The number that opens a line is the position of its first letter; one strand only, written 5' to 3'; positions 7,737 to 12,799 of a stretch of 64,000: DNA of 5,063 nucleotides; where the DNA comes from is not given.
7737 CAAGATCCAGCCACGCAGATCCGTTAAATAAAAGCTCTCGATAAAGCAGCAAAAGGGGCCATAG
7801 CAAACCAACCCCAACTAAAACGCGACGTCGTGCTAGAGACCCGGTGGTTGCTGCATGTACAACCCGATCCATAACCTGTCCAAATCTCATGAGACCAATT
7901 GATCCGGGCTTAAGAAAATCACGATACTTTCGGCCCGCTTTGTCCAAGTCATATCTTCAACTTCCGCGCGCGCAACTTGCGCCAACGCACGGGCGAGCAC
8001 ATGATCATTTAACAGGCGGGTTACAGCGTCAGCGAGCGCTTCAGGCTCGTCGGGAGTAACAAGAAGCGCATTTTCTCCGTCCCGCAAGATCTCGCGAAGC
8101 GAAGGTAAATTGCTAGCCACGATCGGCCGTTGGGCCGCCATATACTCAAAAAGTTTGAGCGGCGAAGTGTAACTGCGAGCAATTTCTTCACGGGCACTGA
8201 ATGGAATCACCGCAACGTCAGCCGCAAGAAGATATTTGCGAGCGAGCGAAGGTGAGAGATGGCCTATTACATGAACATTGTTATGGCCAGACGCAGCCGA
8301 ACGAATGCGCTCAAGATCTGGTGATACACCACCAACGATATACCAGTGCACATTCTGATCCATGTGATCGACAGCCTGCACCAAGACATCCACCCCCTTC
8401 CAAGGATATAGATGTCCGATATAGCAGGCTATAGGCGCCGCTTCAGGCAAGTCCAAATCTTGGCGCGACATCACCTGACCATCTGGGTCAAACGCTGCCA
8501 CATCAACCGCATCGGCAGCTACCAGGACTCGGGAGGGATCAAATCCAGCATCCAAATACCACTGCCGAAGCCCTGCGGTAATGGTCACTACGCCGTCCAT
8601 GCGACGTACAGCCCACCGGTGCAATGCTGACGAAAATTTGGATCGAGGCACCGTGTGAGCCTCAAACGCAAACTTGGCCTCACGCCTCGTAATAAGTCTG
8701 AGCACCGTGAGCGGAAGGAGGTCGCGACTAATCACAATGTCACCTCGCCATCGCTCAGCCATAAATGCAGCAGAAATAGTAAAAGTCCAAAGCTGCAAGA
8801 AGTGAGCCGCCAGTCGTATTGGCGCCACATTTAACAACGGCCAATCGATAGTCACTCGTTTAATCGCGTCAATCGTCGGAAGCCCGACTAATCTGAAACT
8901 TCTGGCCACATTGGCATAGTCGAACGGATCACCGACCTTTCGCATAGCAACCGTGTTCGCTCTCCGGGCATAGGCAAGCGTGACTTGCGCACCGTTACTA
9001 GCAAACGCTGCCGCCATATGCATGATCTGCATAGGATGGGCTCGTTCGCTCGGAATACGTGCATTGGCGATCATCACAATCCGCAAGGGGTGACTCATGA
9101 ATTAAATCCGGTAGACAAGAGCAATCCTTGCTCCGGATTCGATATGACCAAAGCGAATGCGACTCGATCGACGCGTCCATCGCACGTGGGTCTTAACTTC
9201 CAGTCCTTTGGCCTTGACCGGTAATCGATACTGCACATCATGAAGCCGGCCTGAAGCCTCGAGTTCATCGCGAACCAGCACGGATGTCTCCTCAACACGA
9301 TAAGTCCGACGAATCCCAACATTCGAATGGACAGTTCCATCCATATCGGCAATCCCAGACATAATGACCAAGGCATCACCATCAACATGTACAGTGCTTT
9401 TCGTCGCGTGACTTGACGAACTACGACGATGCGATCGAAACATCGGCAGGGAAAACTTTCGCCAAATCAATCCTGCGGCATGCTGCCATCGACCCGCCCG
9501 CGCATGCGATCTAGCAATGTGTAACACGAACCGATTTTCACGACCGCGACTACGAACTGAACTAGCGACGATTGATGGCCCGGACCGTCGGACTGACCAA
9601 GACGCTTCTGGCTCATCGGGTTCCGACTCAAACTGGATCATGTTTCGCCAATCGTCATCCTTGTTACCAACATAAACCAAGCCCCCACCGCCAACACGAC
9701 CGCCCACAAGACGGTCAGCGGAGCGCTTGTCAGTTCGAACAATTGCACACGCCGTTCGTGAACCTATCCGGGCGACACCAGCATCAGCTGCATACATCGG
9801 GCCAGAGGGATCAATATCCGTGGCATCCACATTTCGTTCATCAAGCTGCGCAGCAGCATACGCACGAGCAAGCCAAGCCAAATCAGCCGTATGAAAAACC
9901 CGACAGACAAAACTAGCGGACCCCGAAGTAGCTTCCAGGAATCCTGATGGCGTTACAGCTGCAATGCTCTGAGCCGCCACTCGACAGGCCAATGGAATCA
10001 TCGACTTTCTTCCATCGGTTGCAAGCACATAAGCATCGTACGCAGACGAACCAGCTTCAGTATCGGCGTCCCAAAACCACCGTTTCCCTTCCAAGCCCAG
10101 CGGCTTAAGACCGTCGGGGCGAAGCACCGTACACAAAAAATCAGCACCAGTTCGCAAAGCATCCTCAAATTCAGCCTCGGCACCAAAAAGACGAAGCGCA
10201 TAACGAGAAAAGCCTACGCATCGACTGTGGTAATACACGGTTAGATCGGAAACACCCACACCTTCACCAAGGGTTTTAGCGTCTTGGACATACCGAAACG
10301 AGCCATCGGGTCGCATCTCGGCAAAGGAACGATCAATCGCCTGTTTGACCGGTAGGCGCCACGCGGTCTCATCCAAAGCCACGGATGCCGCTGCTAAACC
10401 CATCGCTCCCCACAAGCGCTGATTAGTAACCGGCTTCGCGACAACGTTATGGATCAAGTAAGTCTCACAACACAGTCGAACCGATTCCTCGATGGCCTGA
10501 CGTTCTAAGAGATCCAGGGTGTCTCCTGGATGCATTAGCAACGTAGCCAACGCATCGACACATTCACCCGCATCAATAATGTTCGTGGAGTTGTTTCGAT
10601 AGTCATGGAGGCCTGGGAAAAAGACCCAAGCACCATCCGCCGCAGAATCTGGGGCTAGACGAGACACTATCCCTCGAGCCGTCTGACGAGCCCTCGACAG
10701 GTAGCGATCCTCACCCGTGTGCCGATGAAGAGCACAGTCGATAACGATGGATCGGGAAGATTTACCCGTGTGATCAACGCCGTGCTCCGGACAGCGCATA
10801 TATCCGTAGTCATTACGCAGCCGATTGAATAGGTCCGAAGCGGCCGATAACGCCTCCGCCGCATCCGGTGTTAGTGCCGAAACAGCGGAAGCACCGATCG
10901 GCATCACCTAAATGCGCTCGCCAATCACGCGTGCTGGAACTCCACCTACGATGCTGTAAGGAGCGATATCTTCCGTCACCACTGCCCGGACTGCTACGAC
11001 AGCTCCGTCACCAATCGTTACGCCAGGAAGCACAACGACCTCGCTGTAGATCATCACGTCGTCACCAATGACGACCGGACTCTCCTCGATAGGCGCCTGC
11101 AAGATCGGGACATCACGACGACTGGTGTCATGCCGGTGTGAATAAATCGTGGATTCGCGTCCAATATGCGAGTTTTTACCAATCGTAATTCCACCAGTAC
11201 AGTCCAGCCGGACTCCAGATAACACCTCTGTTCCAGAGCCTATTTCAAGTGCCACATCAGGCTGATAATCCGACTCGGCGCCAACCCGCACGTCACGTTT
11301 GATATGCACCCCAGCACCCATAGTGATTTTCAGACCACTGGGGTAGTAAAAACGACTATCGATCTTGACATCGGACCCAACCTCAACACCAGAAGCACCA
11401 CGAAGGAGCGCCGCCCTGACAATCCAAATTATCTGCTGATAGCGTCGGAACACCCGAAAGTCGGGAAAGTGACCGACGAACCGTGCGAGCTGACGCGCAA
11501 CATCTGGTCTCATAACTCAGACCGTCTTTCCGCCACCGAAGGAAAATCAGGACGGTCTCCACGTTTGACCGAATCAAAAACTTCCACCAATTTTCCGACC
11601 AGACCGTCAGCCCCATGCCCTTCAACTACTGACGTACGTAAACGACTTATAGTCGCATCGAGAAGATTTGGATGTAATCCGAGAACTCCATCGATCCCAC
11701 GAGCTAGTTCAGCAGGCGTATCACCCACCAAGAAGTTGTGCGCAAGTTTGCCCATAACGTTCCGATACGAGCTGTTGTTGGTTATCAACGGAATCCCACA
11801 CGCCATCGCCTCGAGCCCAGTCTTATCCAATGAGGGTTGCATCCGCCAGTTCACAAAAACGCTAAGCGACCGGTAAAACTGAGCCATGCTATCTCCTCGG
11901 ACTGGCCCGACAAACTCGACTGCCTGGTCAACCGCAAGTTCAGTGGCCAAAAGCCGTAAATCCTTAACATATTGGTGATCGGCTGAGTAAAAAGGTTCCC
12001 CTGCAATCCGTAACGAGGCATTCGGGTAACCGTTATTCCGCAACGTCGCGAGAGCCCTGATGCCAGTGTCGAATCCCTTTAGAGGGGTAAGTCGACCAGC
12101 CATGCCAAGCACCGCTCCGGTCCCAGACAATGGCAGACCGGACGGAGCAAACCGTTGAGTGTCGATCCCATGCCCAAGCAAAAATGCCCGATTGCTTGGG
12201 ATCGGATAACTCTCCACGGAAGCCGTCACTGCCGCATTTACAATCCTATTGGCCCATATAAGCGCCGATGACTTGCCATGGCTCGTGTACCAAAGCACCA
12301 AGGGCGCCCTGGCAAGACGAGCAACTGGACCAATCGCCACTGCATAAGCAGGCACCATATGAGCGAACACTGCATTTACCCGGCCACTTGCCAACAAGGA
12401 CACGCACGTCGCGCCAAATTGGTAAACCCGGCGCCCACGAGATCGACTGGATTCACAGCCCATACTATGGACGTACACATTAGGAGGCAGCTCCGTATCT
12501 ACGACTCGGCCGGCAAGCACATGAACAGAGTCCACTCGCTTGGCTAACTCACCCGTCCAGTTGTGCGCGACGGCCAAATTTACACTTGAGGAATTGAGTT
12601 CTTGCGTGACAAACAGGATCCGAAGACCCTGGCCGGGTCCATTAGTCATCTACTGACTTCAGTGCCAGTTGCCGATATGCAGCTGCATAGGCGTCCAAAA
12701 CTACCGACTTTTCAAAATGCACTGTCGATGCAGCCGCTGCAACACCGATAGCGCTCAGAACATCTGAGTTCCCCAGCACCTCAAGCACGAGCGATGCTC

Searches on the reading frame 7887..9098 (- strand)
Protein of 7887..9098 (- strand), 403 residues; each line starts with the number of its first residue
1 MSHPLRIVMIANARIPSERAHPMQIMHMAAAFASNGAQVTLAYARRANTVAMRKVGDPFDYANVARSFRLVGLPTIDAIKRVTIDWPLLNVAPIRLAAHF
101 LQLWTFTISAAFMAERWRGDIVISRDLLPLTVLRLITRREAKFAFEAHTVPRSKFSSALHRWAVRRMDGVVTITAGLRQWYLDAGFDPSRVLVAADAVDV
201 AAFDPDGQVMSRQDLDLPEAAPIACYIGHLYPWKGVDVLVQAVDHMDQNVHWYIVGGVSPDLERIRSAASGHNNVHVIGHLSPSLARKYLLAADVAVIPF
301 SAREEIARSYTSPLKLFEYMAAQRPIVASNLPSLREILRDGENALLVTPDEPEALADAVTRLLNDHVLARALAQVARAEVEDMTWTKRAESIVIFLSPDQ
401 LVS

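Call 25: search_protein_families(library=pfam, proteins=[window:7887-9098:-], max_evalue=0.01)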
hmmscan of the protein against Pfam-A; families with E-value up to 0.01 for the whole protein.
window:7887-9098:- (403 aa): 5 families
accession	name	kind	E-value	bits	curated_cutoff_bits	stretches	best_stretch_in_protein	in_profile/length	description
PF13692.12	Glyco_trans_1_4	-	8.8e-30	104.3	27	1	222-365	2-142/142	Glycosyl transferases group 1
PF00534.26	Glycos_transf_1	-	2.2e-25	89.6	26.4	1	212-377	6-170/172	Glycosyl transferases group 1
PF13524.12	Glyco_trans_1_2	-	1.4e-11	44.9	25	1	251-392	16-142/144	Glycosyl transferase-like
PF13439.12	Glyco_transf_4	-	1e-08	35.8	28.5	1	25-200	8-168/170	Glycosyltransferase Family 4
PF13579.12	Glyco_trans_4_4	-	4.3e-07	30.8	29.7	1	25-193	7-154/158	Glycosyl transferase 4-like domain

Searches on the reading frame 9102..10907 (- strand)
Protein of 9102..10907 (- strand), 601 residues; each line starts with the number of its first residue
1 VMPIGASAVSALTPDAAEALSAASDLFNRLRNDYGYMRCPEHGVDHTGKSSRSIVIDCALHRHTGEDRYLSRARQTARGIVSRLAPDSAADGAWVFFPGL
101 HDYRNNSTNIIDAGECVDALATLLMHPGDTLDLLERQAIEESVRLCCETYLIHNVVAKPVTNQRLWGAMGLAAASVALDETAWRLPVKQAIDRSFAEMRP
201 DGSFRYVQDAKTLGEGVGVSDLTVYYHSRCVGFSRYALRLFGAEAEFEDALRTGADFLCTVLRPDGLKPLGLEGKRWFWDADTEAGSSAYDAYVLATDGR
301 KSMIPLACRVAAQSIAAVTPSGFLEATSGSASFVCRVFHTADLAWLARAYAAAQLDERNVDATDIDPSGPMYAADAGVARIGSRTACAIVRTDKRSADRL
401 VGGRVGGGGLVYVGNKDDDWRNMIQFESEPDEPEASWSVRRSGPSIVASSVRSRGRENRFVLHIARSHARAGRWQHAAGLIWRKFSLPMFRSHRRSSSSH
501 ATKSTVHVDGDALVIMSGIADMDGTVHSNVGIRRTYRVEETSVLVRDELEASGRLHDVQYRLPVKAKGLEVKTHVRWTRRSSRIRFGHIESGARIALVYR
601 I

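Call 3: search_protein_families(library=pfam, proteins=[window:9102-10907:-], max_evalue=0.01)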
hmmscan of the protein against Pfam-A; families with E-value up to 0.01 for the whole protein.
window:9102-10907:- (601 aa): 1 family
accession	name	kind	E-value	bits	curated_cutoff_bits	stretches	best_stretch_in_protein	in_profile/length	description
PF05426.18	Alginate_lyase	-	0.0063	16.5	22.2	0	103-205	110-214/275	Alginate lyase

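Call 4: search_protein_families(library=ncbifam, proteins=[window:9102-10907:-], max_evalue=0.01)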
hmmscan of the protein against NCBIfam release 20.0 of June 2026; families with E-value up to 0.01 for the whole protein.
window:9102-10907:- (601 aa): 0 families

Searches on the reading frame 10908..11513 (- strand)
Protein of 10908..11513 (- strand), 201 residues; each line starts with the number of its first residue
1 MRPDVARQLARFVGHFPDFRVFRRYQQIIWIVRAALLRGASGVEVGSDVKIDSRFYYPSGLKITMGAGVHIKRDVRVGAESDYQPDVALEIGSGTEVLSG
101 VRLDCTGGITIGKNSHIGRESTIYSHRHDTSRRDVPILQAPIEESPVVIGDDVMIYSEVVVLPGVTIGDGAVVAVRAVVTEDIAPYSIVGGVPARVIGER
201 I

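Call 3: search_protein_families(library=pfam, proteins=[window:10908-11513:-], max_evalue=0.01)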
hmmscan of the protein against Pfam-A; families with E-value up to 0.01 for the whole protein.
window:10908-11513:- (201 aa): 3 families
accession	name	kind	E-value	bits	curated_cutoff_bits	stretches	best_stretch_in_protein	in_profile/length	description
PF00132.30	Hexapep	-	7.1e-12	44.9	27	1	147-180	2-35/36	Bacterial transferase hexapeptide (six repeats)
PF14602.12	Hexapep_2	-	1.4e-05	25.2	27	1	146-174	1-27/34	Hexapeptide repeat of succinyl-transferase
PF25084.1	LbH_EIF2B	-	0.0012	19.2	54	1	70-174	5-100/105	EIF2B subunit epsilon LbH domain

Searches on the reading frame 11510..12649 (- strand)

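Call 3: search_protein_families(library=pfam, proteins=[window:11510-12649:-], max_evalue=0.01)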
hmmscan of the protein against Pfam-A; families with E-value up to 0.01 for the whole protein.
window:11510-12649:- (379 aa): 5 families
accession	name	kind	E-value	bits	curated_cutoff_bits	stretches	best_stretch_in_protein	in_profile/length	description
PF13692.12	Glyco_trans_1_4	-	3.1e-16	60.4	27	1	180-322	3-139/142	Glycosyl transferases group 1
PF00534.26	Glycos_transf_1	-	7.5e-16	58.6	26.4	1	175-323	12-156/172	Glycosyl transferases group 1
PF13524.12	Glyco_trans_1_2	-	1.2e-07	32.2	25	1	200-348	6-136/144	Glycosyl transferase-like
PF20706.3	GT4-conflict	-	0.0025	17.3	26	1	182-294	201-314/385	Family 4 Glycosyltransferase in conflict systems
PF13439.12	Glyco_transf_4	-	0.0076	16.7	28.5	0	27-127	7-107/170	Glycosyltransferase Family 4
